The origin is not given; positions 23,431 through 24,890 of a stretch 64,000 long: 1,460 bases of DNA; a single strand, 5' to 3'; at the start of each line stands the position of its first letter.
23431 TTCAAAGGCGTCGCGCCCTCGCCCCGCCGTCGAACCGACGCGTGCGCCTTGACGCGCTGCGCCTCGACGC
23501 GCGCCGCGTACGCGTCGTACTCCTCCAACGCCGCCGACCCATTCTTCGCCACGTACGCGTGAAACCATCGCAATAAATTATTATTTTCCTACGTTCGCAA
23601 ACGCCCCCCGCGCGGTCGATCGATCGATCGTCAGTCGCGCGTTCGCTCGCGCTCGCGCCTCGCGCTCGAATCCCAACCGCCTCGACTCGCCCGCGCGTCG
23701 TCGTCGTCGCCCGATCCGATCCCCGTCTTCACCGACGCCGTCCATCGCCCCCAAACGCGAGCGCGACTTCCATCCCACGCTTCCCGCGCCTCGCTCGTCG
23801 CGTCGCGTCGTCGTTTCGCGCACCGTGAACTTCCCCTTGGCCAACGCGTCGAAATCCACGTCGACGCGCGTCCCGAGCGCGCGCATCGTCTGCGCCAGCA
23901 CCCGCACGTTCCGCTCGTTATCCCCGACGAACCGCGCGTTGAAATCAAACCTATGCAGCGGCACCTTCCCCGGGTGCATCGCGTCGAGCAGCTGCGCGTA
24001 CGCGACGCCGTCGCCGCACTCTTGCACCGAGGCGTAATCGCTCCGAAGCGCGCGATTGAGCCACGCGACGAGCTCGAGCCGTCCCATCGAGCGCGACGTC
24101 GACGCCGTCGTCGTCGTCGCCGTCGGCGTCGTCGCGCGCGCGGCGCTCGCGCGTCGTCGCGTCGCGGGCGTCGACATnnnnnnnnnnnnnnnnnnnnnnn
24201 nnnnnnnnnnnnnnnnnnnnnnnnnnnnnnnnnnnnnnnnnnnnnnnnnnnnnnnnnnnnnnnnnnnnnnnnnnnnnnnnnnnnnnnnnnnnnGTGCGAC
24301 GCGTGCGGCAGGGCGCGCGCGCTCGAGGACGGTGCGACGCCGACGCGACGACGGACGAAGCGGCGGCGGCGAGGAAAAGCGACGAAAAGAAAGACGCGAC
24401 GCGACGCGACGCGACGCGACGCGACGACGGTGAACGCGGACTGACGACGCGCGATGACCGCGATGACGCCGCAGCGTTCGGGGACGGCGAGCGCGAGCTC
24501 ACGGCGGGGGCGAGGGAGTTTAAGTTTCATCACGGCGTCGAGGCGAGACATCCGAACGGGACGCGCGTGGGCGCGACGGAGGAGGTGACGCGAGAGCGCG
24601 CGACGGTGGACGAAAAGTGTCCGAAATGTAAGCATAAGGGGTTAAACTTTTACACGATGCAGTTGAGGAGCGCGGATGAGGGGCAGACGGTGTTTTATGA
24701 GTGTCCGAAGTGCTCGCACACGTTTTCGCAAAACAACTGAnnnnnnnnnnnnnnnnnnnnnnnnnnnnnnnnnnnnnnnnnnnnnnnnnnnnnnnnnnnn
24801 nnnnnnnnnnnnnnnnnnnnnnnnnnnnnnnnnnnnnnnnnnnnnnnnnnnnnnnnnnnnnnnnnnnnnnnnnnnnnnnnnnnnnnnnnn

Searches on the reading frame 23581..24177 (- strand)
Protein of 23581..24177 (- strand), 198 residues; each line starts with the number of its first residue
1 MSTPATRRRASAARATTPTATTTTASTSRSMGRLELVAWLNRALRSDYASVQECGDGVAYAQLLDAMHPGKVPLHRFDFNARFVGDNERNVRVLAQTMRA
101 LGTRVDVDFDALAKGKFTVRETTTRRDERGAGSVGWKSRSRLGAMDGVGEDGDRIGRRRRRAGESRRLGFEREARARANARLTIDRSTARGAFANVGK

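Call 70: search_protein_families(library=pfam, proteins=[window:23581-24177:-], max_evalue=0.001)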
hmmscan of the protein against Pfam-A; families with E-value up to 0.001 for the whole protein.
window:23581-24177:- (198 aa): 1 family
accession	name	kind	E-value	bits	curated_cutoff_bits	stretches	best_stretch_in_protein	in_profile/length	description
PF00307.36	CH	-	0.00026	21.6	26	1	35-110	6-86/109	Calponin homology (CH) domain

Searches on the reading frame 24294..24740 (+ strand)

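Call 70: search_protein_families(library=pfam, proteins=[window:24294-24740:+], max_evalue=0.001)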
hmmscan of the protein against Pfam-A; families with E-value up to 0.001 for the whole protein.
window:24294-24740:+ (148 aa): 2 families
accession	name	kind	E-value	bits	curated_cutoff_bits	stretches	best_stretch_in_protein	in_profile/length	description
PF01096.23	Zn_ribbon_TFIIS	-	6.1e-17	61.6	21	1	108-144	2-38/39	Transcription factor S-II (TFIIS)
PF21349.2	RUBY_RBDX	-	0.00035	20.4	26.5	0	107-118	17-28/30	Rubrerythrin, rubredoxin-like domain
